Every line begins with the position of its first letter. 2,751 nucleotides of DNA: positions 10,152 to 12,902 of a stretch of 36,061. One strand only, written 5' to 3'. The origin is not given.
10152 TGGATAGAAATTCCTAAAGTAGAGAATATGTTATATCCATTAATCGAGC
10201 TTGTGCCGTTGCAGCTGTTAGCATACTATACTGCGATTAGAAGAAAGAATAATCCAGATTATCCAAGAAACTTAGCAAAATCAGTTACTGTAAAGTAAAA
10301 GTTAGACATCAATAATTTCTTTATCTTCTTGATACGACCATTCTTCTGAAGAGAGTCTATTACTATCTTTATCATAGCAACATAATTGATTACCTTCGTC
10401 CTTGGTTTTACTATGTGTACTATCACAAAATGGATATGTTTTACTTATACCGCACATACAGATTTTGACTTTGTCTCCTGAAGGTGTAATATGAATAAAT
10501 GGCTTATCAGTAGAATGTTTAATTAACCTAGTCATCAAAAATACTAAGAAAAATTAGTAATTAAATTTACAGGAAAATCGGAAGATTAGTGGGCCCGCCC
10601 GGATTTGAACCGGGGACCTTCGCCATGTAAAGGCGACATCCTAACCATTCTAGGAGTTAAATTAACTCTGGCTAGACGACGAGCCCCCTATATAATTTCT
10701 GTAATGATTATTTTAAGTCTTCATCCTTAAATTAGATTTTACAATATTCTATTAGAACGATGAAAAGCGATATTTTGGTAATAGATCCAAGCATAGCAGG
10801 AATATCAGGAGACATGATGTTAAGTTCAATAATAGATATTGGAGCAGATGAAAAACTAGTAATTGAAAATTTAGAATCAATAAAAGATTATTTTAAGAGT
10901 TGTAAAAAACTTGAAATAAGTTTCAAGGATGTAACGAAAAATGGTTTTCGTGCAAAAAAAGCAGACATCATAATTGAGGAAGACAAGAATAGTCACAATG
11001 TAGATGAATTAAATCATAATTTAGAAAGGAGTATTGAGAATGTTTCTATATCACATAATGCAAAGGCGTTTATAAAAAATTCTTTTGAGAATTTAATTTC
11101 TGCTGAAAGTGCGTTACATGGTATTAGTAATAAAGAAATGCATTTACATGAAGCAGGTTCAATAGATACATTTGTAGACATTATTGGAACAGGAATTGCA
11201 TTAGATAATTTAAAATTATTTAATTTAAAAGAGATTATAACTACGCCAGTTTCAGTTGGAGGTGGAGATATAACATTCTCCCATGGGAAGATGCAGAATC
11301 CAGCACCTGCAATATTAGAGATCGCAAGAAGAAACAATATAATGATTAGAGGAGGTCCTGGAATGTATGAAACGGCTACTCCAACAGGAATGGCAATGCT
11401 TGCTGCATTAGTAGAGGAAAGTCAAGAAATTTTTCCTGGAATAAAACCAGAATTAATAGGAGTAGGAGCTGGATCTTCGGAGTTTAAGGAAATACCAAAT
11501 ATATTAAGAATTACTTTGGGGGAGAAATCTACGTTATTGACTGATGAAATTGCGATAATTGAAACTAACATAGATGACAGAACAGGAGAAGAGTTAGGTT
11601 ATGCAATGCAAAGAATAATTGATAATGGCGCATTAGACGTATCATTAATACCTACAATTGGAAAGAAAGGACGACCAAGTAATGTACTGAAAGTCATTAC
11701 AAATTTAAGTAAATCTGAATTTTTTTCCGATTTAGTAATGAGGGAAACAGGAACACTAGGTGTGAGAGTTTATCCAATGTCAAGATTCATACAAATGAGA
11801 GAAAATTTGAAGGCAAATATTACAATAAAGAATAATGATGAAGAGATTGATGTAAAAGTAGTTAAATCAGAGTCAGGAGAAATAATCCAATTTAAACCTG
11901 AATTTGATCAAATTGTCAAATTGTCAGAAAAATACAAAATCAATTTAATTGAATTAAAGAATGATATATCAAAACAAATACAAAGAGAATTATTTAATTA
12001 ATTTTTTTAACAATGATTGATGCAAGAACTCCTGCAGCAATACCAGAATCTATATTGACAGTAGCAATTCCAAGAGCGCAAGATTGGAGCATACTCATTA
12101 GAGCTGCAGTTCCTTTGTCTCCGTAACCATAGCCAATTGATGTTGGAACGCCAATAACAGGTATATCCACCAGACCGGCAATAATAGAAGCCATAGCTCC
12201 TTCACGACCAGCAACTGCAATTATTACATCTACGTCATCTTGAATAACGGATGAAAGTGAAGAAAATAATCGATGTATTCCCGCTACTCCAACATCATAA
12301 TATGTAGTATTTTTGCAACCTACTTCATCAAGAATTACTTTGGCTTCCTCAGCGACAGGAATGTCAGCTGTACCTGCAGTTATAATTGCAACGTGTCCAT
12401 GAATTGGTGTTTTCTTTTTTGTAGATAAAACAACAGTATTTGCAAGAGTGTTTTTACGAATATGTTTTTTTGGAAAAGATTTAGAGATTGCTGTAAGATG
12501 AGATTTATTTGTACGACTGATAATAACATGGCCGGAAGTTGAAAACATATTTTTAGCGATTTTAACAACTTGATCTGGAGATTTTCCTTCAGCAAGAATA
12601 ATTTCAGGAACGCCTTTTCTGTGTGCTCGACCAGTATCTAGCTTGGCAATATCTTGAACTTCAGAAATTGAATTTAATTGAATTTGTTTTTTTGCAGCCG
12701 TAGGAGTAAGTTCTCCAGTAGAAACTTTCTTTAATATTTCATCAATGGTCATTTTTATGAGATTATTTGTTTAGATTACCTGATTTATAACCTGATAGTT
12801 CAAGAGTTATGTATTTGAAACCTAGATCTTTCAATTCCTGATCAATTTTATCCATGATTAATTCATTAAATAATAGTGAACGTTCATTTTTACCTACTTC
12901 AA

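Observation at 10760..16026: Seven-gene same-strand string joining Prx-TusA-DsrE to LarE-LarB, with LarC convergent and no LarA in the window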

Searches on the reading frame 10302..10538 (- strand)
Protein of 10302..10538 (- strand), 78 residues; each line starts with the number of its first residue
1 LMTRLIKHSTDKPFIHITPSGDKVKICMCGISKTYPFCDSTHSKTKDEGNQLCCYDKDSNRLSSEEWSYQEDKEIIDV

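Call 3: search_protein_families(library=pfam, proteins=[window:10302-10538:-], max_evalue=0.01)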
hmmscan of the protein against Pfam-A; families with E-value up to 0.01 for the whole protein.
window:10302-10538:- (78 aa): 2 families
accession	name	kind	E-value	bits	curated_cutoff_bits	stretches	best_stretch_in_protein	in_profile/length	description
PF09360.15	zf-CDGSH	-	1.5e-07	32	29.5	1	21-43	26-48/48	Iron-binding zinc finger CDGSH type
PF03782.22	AMOP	-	0.0063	17.1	25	1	20-66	44-90/143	AMOP domain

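Call 4: search_protein_families(library=ncbifam, proteins=[window:10302-10538:-], max_evalue=0.01)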
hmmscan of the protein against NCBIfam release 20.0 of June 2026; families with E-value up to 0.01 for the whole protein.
window:10302-10538:- (78 aa): 0 families

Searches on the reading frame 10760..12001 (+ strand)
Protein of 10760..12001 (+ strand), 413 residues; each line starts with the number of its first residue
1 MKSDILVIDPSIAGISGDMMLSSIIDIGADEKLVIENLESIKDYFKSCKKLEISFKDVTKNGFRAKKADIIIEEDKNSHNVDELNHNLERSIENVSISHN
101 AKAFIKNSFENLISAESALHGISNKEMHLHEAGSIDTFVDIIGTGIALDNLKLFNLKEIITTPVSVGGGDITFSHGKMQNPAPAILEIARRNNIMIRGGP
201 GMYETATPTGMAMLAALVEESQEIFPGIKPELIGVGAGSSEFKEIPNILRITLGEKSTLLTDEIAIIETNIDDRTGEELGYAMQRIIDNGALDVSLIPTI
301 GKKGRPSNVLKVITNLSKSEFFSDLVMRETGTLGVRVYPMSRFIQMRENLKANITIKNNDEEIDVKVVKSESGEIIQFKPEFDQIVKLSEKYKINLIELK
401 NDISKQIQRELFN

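Call 3: search_protein_families(library=pfam, proteins=[window:10760-12001:+], max_evalue=0.01)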
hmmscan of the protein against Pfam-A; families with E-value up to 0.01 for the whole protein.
window:10760-12001:+ (413 aa): 1 family
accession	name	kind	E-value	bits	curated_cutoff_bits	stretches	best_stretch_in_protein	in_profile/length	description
PF01969.22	Ni_insertion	-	1.7e-105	353.7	22.1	1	6-397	1-372/375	Nickel insertion protein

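Call 4: search_protein_families(library=ncbifam, proteins=[window:10760-12001:+], max_evalue=0.01)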
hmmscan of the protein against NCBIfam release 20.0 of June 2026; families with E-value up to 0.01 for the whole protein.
window:10760-12001:+ (413 aa): 4 families
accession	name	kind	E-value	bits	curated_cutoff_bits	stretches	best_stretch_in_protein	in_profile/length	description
TIGR00299.2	nickel_LarC1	equivalog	6.9e-43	146.3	90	1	87-253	5-165/165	nickel pincer cofactor biosynthesis protein LarC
NF052512.1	nickel_LarC2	equivalog_domain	7.4e-33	113.1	50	1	264-385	1-117/118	nickel pincer cofactor biosynthesis protein LarC2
NF002594.0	PRK02251.1-3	equivalog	0.0034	17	389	1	14-123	24-133/191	cell division protein CrgA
NF007989.0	PRK10717.1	equivalog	0.0043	16.2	387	1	63-148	107-191/334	cysteine synthase A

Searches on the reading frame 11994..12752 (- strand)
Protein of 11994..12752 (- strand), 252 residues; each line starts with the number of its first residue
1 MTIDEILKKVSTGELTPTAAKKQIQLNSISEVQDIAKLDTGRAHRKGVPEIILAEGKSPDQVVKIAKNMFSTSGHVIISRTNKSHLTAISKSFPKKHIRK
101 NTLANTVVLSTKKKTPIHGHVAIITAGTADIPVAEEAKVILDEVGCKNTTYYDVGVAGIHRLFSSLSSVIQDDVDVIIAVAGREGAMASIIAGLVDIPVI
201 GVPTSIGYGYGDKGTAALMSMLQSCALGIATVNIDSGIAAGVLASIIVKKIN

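Call 3: search_protein_families(library=pfam, proteins=[window:11994-12752:-], max_evalue=0.01)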
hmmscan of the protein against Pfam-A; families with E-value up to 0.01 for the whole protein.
window:11994-12752:- (252 aa): 1 family
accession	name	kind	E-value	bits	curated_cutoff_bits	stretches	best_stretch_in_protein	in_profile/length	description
PF00731.26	AIRC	-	1.1e-18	67.6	30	1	121-248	2-127/148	AIR carboxylase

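Call 4: search_protein_families(library=ncbifam, proteins=[window:11994-12752:-], max_evalue=0.01)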
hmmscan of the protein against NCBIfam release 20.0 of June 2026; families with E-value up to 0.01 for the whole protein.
window:11994-12752:- (252 aa): 2 families
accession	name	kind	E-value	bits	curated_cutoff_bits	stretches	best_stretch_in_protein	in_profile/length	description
NF033503.1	LarB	equivalog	4.8e-74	248.6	175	1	38-249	1-208/209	nickel pincer cofactor biosynthesis protein LarB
TIGR01162.1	purE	equivalog_domain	2.8e-13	49.7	149.6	1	121-247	1-125/156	5-(carboxyamino)imidazole ribonucleotide mutase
